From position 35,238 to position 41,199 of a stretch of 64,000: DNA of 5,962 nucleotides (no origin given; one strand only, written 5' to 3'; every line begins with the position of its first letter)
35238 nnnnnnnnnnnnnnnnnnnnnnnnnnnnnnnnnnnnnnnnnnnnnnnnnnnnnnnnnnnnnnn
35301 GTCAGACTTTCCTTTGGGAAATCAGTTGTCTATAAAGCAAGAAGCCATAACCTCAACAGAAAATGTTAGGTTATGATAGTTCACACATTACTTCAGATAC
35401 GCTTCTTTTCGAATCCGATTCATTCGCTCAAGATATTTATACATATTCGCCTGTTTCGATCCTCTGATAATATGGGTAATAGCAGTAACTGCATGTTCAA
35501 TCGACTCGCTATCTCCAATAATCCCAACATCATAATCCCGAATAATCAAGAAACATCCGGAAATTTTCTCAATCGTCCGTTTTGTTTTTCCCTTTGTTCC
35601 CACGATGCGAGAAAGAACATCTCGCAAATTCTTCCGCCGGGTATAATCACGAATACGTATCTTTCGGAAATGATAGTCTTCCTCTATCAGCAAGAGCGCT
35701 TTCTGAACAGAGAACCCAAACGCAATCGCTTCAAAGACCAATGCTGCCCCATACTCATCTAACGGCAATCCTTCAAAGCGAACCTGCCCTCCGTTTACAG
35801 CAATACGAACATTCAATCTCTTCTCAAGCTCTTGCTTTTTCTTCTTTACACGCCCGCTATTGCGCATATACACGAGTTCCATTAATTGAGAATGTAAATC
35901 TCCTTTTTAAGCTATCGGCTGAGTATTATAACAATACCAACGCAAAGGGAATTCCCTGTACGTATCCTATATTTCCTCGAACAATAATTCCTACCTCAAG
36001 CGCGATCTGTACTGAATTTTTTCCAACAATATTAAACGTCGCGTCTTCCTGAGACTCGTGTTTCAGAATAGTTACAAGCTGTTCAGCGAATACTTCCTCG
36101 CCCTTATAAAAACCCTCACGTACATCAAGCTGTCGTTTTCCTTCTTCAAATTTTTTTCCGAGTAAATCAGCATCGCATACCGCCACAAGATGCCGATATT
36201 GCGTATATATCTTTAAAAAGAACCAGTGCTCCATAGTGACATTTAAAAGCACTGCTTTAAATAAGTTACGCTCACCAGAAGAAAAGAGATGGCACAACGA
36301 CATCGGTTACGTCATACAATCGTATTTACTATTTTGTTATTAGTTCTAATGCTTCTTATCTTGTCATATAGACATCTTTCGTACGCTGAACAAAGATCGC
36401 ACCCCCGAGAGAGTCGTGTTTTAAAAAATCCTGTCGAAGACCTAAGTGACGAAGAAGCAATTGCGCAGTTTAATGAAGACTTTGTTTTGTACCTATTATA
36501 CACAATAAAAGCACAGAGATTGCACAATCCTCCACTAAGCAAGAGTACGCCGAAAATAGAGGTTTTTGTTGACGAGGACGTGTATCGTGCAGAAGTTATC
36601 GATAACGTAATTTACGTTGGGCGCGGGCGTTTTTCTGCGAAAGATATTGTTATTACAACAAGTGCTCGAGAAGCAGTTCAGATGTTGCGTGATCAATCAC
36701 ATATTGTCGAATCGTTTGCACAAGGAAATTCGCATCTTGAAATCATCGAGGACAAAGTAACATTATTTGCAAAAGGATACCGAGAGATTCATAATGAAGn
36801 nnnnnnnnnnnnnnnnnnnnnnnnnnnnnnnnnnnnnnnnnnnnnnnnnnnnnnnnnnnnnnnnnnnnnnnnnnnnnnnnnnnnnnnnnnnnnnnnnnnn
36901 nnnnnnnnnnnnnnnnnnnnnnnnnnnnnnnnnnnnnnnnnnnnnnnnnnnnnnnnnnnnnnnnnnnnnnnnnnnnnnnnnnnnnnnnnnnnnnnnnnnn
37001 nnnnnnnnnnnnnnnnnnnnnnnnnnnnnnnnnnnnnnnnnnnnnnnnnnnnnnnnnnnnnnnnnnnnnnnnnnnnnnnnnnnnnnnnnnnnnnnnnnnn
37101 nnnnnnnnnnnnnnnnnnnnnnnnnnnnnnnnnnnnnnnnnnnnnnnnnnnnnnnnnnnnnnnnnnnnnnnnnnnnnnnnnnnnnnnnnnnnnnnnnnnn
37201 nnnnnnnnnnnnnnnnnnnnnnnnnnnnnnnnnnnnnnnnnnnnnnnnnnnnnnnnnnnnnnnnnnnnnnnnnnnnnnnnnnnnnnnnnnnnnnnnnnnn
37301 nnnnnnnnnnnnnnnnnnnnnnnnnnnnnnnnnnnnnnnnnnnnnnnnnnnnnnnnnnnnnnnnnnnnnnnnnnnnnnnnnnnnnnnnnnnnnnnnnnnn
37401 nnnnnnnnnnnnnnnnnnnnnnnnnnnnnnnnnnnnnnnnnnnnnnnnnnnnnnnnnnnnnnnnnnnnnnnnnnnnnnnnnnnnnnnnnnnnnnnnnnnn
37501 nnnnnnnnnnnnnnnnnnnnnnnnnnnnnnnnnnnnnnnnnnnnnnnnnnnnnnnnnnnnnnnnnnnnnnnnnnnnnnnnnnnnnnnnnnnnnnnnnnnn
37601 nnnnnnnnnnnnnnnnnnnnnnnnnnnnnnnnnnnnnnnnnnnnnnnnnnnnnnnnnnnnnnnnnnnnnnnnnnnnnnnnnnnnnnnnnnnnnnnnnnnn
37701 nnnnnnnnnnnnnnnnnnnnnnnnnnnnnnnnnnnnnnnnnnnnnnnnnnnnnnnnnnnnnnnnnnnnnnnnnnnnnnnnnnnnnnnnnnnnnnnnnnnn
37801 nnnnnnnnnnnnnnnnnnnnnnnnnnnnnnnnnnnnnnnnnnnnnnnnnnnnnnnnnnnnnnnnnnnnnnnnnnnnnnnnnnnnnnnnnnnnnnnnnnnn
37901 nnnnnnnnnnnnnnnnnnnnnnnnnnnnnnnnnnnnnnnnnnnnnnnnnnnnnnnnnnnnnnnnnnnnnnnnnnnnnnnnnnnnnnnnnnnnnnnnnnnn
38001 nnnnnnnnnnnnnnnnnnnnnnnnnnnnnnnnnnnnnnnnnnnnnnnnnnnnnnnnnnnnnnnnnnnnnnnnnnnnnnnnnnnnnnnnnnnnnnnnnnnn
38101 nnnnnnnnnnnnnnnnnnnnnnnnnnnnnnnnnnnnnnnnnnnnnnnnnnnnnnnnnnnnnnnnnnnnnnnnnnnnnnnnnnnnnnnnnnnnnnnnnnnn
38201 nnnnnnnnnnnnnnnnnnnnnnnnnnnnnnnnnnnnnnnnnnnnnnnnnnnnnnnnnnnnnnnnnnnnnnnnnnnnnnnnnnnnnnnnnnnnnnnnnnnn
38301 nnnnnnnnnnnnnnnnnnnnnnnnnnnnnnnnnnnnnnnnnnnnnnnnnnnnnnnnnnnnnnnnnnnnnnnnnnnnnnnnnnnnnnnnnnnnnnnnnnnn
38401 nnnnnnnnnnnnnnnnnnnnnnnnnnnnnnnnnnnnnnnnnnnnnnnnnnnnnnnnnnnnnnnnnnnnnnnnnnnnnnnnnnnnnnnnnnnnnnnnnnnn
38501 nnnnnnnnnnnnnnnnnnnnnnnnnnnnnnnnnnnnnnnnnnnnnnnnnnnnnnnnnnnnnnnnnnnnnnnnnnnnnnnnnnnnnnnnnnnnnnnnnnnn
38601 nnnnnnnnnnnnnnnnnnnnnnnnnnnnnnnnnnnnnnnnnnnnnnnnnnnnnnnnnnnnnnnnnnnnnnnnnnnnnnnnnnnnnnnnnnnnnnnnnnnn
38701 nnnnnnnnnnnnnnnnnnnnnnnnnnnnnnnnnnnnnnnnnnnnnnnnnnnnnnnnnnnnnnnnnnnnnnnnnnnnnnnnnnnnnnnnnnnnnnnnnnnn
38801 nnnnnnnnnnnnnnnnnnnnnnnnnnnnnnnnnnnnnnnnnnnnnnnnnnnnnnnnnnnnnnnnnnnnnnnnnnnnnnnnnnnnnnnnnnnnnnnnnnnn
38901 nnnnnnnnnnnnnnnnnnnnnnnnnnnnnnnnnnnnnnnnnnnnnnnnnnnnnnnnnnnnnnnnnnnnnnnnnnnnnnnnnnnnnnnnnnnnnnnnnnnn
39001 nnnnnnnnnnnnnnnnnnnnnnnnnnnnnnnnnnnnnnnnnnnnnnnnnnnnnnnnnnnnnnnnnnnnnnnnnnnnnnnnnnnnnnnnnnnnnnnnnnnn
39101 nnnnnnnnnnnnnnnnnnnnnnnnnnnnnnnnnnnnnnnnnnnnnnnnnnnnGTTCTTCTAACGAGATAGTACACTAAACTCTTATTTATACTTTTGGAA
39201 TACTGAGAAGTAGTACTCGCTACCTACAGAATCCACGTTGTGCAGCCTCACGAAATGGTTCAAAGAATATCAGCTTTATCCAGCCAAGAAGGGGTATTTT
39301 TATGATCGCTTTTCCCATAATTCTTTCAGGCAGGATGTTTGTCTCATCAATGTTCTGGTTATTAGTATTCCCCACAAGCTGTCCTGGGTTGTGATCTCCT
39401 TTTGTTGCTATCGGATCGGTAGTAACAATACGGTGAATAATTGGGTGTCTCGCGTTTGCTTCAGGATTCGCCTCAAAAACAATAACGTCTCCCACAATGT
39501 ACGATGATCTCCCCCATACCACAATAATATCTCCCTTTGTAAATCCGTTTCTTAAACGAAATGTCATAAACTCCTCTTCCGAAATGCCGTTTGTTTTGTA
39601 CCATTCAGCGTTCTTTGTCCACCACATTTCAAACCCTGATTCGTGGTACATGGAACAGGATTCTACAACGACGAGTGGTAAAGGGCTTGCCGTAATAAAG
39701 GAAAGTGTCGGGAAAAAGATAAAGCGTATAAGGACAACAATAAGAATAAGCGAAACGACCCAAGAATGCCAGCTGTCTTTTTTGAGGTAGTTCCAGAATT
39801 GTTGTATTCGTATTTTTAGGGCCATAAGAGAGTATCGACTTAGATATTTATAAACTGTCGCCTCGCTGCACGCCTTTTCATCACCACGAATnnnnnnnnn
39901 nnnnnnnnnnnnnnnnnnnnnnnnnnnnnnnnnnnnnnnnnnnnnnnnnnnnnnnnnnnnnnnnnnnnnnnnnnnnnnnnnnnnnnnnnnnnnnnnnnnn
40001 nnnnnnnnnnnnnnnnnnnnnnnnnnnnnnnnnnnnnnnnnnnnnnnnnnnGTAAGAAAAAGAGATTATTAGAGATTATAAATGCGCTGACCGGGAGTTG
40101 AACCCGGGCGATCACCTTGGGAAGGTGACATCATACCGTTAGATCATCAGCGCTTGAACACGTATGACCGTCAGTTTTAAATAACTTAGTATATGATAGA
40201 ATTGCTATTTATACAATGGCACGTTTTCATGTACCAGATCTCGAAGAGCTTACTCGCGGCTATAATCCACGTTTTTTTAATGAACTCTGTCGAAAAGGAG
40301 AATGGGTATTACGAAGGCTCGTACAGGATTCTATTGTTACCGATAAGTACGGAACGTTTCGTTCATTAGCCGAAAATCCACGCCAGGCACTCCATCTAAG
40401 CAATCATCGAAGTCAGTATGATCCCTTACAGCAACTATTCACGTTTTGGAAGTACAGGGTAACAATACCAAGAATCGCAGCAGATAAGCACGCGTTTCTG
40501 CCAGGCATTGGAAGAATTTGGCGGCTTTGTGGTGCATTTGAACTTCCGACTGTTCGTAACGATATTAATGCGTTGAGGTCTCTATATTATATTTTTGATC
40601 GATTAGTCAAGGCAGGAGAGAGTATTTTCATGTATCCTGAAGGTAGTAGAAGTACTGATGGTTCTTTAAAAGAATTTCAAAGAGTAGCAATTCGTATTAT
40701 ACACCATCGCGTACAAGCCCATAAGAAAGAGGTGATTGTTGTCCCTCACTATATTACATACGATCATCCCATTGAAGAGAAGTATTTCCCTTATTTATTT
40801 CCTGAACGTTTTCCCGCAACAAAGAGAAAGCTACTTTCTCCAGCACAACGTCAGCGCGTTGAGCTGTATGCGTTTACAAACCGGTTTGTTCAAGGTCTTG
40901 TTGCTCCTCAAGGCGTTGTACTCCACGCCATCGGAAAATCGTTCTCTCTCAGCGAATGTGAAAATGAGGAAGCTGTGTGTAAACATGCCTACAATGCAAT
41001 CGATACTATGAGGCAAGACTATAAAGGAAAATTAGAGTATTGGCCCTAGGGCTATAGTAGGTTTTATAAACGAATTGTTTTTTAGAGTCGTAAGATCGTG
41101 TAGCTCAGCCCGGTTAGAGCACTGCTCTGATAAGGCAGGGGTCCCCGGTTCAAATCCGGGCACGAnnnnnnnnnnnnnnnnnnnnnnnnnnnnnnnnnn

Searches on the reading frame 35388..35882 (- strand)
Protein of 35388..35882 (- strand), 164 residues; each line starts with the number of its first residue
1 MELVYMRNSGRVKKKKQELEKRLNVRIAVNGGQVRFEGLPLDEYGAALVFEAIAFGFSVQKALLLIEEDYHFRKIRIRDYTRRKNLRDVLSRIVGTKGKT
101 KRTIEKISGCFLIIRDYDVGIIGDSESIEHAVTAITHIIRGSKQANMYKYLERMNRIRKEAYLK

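Call 78: search_protein_families(library=pfam, proteins=[window:35388-35882:-], max_evalue=0.0001)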
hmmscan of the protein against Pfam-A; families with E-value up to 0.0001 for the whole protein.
window:35388-35882:- (164 aa): 3 families
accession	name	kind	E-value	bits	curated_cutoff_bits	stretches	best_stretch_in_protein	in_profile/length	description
PF22891.2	KH_PNO1_2nd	-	2e-05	25.1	27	1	85-152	17-84/90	Eukaryotic type KH-domain (KH-domain type I) (327.11.2)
PF00013.35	KH_1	-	7.6e-05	22.8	21.5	1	91-135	12-64/66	KH domain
PF21800.4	KH_KRR1_2nd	-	8.9e-05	22.9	27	1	78-139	9-71/91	KRR1 small subunit processome component, second KH domain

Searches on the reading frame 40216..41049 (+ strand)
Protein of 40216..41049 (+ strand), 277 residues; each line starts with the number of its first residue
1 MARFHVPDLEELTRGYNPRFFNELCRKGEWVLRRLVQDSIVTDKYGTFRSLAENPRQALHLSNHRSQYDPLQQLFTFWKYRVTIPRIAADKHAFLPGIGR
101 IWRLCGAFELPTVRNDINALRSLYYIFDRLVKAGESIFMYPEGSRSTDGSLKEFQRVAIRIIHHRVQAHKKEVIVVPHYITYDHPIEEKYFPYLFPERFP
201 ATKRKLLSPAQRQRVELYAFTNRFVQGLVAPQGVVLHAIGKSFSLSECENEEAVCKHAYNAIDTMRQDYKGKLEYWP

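Call 28: search_protein_families(library=pfam, proteins=[window:40216-41049:+], max_evalue=0.001)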
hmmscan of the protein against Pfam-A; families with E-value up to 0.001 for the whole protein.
window:40216-41049:+ (277 aa): 1 family
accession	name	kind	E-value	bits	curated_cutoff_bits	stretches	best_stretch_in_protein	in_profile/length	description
PF01553.26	Acyltransferase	-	3.2e-12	46.8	23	1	56-180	14-131/132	Acyltransferase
